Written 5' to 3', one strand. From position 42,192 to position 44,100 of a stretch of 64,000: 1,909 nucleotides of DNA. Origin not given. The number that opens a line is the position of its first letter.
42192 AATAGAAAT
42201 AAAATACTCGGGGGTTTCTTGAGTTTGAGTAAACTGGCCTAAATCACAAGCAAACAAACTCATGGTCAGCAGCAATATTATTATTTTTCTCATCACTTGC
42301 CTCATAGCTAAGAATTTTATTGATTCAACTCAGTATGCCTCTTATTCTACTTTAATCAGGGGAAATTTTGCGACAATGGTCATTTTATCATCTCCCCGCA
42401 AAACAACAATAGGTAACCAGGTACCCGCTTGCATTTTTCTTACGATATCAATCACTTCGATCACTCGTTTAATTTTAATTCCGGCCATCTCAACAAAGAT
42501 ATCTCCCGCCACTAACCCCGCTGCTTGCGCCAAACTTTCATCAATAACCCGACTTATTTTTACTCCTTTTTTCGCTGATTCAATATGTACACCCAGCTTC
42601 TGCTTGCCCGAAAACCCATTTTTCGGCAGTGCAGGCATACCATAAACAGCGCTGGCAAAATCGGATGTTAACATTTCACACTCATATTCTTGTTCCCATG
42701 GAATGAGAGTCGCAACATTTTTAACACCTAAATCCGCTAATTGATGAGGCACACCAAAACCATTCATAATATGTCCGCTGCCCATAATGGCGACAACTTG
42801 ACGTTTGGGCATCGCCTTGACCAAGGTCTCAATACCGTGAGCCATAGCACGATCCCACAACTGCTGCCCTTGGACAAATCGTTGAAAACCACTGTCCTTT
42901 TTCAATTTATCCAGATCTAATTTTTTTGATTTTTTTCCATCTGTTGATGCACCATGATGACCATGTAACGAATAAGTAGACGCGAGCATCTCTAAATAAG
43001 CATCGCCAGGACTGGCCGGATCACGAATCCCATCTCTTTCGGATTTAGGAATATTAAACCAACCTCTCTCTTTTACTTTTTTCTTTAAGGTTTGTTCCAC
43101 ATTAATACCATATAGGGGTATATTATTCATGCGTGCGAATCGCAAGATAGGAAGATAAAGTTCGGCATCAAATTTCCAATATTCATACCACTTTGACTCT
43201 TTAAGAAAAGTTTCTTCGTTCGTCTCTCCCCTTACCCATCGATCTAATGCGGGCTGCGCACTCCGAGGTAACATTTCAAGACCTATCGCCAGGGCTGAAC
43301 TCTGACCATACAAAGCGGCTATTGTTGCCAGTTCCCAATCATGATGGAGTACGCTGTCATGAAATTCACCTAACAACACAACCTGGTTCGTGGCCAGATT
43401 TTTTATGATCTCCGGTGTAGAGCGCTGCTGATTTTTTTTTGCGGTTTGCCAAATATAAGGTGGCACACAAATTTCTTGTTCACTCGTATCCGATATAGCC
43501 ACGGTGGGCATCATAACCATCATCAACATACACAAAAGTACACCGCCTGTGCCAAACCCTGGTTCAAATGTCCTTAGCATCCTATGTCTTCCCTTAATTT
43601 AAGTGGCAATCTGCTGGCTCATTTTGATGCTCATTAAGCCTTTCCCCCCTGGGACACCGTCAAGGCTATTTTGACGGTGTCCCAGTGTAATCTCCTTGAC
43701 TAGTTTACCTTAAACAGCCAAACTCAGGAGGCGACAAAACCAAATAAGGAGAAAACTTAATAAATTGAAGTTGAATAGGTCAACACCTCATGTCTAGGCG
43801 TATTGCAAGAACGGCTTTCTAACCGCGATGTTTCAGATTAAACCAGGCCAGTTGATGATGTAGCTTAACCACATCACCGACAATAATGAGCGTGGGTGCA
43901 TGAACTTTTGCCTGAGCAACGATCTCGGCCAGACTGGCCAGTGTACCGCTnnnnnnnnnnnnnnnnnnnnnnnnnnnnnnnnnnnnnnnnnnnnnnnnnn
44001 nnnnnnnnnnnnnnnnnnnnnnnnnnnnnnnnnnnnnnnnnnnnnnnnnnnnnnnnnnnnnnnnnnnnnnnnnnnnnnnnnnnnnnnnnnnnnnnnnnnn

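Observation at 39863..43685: Five-gene envelope operon preceded by a perfect 15-bp hairpin: Tiki/ChaN-like PDZ protein, lipoprotein, Sel1 lipoprotein, two-TM protein and lipase-like lipoprotein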

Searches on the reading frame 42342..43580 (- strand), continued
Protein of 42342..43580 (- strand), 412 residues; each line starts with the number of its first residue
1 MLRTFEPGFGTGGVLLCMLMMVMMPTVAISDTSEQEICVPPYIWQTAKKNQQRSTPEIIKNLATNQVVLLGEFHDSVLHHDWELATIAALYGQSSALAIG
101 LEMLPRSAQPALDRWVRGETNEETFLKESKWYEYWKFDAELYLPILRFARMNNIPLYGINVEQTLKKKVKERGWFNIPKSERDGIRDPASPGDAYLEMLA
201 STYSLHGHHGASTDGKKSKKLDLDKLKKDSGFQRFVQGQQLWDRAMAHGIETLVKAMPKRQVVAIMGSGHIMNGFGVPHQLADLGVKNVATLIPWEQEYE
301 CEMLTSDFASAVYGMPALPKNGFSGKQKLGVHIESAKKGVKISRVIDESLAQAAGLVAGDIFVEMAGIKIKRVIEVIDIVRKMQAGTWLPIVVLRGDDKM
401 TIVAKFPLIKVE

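Call 21: search_solved_structures(query=window:42342-43580:-, max_evalue=0.01, show_alignments=2)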
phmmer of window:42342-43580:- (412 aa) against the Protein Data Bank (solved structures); distinct sequences matched with E-value up to 0.01: 10.
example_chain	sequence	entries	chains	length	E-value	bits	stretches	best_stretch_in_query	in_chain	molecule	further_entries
2g5g_X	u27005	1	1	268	7.6e-05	25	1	52-150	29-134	putative lipoprotein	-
5jd8_A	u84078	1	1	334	0.00084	21.5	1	338-402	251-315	Periplasmic serine peptidase DegS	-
4ynn_A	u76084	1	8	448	0.0009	21.4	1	338-405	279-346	Protease DO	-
4yo1_A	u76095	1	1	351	0.0019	20.4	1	338-403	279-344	DegQ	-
7xs0_A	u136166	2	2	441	0.0024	20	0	336-396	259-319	Periplasmic serine endoprotease DegP-like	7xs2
5y2d_A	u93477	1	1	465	0.0055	18.9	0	336-396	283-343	Periplasmic serine endoprotease DegP-like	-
4a8a_A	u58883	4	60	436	0.0071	18.5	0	294-402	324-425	PERIPLASMIC PH-DEPENDENT SERINE ENDOPROTEASE DEGQ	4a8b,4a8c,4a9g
2ocs_A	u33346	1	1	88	0.0079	18.3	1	324-389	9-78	Na(+)/H(+) exchange regulatory cofactor NHE-RF2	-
4p0c_A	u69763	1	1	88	0.0087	18.2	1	324-389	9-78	Na(+)/H(+) exchange regulatory cofactor NHE-RF2/Lysophosphatidic acid receptor 2 chimeric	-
8kic_D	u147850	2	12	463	0.0096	18.1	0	294-401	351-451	peptidase Do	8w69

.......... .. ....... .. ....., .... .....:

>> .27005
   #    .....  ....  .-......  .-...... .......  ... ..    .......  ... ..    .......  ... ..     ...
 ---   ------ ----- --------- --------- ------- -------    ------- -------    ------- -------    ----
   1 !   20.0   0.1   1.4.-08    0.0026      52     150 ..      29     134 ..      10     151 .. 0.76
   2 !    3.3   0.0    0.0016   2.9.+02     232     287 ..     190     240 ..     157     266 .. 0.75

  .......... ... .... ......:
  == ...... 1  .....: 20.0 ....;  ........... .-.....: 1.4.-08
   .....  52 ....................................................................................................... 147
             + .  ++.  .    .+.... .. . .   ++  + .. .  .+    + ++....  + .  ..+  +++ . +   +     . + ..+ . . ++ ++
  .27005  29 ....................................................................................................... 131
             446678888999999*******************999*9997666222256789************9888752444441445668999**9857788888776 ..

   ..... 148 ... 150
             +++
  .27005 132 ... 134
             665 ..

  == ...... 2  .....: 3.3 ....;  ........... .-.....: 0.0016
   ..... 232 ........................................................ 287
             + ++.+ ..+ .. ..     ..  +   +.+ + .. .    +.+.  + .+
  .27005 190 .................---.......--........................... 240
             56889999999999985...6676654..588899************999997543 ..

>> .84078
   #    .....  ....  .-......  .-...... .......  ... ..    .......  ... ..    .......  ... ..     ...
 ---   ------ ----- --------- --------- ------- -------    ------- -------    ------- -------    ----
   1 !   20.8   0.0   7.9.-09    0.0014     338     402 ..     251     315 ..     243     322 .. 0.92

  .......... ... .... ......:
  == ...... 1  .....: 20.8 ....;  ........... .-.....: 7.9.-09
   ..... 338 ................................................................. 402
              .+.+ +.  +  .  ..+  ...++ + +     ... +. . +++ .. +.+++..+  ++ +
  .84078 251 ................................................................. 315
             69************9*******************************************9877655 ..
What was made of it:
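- On ChaN as a haem-binding protein: The sequence match to 2g5g covers only residues 52-150 and 232-287 (call 21).
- The only experimentally studied family member I know of, Campylobacter ChaN (2g5g), is described as a haem-binding lipoprotein, not an enzyme, yet it keeps the same motif (call 21).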

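Call 57: search_protein_families(library=pfam, proteins=[L083:8970-9128:+], max_evalue=0.01)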
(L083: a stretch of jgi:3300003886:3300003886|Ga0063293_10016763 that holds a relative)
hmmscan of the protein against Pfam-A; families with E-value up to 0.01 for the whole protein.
L083:8970-9128:+ (52 aa): 0 families

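Call 60: search_protein_families(library=pfam, proteins=[L054:7270-9315:+, L087:2687-4864:+], max_evalue=1)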
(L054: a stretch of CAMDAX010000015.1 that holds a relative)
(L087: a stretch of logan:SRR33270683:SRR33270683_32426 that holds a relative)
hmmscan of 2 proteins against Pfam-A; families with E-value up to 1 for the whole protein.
L054:7270-9315:+ (681 aa): 2 families
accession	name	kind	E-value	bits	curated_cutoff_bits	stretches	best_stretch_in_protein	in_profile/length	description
PF01433.26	Peptidase_M1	-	6.8e-13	49.2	27.7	1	301-441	72-218/218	Peptidase family M1 domain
PF24891.1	DUF7742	-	0.072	13.7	27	1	164-196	13-45/87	Domain of unknown function (DUF7742)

L087:2687-4864:+ (725 aa): 2 families
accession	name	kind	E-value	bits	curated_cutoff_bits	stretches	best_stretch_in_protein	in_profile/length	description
PF01433.26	Peptidase_M1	-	3.6e-09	37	27.7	1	291-423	73-212/218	Peptidase family M1 domain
PF13509.12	S1_2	-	0.046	14.3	21.8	1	493-528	23-58/61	S1 domain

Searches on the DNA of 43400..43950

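Call 65: search_rna_families(source=window, start=43400, end=43950, threshold=evalue, max_evalue=1)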
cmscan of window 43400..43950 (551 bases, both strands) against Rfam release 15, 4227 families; matches with E-value up to 1: 1.
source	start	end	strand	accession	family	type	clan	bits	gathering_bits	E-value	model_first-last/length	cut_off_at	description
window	43648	43686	+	RF01418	HIV_POL-1_SL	Cis-reg;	-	18.8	54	0.54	1-113/113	no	HIV pol-1 stem loop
